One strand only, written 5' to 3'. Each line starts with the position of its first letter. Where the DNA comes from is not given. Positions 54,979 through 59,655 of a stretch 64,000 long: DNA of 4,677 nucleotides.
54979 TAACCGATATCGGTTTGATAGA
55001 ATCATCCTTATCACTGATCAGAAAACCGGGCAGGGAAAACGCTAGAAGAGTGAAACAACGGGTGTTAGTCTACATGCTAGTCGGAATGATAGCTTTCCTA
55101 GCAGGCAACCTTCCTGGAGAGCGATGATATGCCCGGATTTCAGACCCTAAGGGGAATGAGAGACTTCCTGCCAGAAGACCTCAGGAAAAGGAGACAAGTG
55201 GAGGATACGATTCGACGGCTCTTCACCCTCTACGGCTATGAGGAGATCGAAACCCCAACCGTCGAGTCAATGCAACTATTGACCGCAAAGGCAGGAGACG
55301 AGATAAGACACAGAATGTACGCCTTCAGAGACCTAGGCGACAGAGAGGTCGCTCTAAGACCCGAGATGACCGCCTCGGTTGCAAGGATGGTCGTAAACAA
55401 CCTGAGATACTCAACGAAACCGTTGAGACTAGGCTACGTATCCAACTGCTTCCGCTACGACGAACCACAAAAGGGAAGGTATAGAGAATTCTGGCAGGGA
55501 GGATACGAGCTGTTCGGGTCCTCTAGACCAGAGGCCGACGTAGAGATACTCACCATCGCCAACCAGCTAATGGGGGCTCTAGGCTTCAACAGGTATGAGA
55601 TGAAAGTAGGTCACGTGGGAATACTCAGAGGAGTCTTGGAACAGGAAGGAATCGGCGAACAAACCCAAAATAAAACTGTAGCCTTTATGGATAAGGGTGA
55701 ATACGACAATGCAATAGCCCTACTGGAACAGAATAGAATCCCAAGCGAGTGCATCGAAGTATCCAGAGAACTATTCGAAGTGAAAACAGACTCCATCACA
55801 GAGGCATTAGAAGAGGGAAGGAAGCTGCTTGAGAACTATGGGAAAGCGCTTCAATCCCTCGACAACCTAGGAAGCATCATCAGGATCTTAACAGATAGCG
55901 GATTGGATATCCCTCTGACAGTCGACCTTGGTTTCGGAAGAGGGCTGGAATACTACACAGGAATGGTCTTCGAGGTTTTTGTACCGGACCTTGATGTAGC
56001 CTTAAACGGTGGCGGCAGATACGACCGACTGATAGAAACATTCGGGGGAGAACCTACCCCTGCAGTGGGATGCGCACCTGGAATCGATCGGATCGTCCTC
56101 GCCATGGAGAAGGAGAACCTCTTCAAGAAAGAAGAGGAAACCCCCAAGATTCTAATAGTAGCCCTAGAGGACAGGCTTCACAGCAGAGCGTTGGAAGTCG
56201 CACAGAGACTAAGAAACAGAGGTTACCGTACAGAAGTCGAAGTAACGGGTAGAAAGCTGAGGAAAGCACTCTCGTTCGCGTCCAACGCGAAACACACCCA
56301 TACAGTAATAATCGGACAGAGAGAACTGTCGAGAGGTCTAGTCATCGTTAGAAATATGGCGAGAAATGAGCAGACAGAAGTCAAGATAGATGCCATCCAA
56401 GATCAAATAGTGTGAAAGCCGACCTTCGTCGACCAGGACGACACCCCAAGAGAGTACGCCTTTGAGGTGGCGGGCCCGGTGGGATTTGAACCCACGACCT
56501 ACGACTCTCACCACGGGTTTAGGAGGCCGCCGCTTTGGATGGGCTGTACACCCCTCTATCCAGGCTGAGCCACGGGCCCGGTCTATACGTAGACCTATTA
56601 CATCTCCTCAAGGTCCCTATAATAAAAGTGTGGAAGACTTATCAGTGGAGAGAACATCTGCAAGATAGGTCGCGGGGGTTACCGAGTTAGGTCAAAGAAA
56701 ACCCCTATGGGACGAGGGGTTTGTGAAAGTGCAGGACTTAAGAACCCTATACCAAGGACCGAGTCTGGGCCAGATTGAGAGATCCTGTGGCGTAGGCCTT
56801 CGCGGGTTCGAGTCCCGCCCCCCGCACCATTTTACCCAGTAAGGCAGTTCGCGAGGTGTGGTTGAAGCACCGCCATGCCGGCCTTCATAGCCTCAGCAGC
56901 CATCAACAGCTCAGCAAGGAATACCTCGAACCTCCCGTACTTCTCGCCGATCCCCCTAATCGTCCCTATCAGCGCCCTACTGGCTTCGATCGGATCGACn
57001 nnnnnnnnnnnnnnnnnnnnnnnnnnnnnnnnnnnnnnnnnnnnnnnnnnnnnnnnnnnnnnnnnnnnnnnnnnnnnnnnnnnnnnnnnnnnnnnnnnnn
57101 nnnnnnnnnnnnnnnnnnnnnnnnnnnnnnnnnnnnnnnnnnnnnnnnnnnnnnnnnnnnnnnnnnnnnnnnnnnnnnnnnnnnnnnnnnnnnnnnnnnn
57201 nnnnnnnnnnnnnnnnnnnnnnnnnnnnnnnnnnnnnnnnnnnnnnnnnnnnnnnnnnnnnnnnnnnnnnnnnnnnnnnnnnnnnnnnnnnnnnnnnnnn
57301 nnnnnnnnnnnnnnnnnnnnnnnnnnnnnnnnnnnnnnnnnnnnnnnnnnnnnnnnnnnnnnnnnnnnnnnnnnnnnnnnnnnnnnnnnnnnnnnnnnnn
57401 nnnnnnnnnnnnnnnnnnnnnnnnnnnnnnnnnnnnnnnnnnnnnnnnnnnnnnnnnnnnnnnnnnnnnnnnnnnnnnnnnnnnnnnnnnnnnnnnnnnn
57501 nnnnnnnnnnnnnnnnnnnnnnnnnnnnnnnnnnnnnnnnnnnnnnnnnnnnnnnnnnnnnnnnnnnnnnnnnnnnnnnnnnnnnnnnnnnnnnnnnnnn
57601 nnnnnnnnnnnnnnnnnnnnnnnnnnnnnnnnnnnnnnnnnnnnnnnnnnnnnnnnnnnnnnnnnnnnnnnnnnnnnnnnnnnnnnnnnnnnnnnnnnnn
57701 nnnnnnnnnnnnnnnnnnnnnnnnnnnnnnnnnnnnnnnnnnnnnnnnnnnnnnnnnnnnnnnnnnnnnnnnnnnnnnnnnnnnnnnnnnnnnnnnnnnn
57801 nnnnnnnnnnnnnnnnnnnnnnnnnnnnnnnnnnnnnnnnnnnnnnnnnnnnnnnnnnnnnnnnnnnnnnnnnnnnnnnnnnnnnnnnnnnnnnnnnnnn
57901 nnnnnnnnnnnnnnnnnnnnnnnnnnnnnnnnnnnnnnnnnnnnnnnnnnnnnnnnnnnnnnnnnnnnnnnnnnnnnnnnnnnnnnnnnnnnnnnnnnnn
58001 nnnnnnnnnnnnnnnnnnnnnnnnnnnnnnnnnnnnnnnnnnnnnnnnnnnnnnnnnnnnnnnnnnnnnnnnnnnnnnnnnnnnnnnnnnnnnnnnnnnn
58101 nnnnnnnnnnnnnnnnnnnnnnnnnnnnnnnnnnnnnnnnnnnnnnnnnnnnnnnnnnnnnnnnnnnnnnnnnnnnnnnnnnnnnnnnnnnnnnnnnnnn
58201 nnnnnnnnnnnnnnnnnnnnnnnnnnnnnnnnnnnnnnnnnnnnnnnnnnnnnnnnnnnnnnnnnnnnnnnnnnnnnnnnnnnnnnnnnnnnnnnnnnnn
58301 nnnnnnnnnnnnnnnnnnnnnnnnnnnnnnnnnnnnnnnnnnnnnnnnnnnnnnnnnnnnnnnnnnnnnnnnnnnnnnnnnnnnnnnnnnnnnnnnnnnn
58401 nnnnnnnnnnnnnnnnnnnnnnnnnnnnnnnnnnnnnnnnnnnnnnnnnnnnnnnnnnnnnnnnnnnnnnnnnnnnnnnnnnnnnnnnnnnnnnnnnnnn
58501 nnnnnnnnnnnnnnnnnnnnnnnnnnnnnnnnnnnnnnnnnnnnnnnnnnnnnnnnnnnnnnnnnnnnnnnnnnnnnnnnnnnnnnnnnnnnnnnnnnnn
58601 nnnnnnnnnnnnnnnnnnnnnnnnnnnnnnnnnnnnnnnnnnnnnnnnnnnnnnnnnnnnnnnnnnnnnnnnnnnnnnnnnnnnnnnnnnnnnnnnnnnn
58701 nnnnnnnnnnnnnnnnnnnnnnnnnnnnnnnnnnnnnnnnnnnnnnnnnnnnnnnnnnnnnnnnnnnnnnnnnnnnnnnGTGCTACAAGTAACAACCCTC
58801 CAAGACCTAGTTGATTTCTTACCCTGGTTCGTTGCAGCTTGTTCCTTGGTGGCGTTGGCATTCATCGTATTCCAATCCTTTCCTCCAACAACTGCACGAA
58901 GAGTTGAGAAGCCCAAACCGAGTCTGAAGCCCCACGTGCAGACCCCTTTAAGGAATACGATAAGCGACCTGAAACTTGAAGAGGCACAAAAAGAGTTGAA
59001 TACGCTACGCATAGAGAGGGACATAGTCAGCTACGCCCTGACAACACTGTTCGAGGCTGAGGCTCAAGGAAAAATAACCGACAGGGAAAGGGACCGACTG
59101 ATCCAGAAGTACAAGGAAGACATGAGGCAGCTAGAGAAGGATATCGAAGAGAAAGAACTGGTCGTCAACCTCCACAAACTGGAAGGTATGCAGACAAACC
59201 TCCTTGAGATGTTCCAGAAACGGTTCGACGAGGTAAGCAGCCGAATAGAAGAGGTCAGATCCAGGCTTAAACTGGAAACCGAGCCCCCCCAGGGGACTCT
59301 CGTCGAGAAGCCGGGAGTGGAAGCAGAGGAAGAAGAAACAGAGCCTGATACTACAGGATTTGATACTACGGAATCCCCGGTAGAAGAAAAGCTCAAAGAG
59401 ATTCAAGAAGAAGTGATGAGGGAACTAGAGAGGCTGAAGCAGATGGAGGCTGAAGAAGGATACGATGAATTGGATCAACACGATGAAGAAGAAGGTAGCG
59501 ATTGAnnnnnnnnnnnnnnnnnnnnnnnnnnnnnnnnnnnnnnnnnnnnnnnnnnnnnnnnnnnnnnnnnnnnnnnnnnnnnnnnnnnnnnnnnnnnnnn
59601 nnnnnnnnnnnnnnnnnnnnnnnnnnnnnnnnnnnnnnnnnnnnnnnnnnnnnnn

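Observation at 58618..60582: Identical 19-nt intron in the T-loop of three different tRNA genes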

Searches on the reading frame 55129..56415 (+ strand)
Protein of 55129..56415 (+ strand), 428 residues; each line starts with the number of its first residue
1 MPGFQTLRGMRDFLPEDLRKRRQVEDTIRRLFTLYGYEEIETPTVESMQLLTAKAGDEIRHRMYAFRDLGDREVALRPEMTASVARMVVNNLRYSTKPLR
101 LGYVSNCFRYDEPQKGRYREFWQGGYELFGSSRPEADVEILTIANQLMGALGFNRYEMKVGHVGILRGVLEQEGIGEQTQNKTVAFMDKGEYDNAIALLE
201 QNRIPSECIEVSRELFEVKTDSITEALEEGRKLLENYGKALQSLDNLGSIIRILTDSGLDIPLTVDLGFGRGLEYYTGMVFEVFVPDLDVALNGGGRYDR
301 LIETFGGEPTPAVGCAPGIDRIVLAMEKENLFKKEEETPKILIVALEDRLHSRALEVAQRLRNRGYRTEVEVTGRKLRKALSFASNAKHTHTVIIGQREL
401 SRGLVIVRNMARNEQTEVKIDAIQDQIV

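Call 11: search_protein_families(library=pfam, proteins=[window:55129-56415:+], max_evalue=0.01)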
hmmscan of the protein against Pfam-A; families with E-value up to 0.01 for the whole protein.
window:55129-56415:+ (428 aa): 5 families
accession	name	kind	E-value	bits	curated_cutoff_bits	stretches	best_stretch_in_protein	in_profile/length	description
PF13393.11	tRNA-synt_His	-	6.1e-69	233.1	25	1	9-321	1-307/308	Histidyl-tRNA synthetase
PF03129.25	HGTP_anticodon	-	2.9e-13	50.2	21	1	340-425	1-89/94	Anticodon binding domain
PF00587.30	tRNA-synt_2b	-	1.1e-08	35.8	29.3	1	64-286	1-123/179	tRNA synthetase class II core domain (G, H, P, S and T)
PF01409.25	tRNA-synt_2d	-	9e-05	22.5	19.8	1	20-123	18-127/246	tRNA synthetases class II core domain (F)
PF00152.25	tRNA-synt_2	-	0.00037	20.1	25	0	11-49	15-53/308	tRNA synthetases class II (D, K and N)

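Call 12: find_encoding_contigs(protein=window:55129-56415:+, flank=10000, max_places=6)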
Protein window:55129-56415:+ (428 aa): 1 contig read that carries it; 1 place shown.
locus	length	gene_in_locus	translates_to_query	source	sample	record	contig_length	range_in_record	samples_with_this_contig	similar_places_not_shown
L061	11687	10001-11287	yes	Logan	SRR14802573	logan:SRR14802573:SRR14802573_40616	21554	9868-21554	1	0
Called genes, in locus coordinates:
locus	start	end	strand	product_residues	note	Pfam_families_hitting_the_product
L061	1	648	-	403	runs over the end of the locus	PF00350:Dynamin_N (faint), PF01926:MMR_HSR1, PF02421:FeoB_N (faint), PF08438:YGR210-like_G4, PF02824:TGS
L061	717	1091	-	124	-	PF03144:GTP_EFTU_D2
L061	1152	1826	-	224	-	PF01694:Rhomboid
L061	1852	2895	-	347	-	PF00291:PALP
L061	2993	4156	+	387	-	PF22626:LysX_preATP_grasp (weak), PF08443:RimK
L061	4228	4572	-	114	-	PF18653:Arcadin_1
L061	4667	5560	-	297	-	PF00294:PfkB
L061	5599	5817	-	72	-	-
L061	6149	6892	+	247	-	PF00156:Pribosyltran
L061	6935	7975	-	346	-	PF01008:IF-2B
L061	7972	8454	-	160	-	PF01750:HycI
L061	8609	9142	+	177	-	PF02778:tRNA_int_endo_N (weak), PF01974:tRNA_int_endo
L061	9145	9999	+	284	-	PF01040:UbiA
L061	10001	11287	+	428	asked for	PF13393:tRNA-synt_His, PF00587:tRNA-synt_2b, PF03129:HGTP_anticodon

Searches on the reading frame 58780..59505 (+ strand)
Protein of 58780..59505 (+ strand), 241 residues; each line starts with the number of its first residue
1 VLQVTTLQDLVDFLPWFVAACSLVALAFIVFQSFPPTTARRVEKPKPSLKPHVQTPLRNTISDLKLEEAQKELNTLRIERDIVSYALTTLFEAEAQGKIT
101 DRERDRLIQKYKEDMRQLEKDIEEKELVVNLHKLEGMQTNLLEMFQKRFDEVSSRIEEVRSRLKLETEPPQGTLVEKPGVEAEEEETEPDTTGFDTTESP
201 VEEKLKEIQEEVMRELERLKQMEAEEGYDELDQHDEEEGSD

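Call 11: search_protein_families(library=pfam, proteins=[window:58780-59505:+], max_evalue=0.01)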
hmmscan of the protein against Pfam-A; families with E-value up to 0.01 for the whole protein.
window:58780-59505:+ (241 aa): 0 families
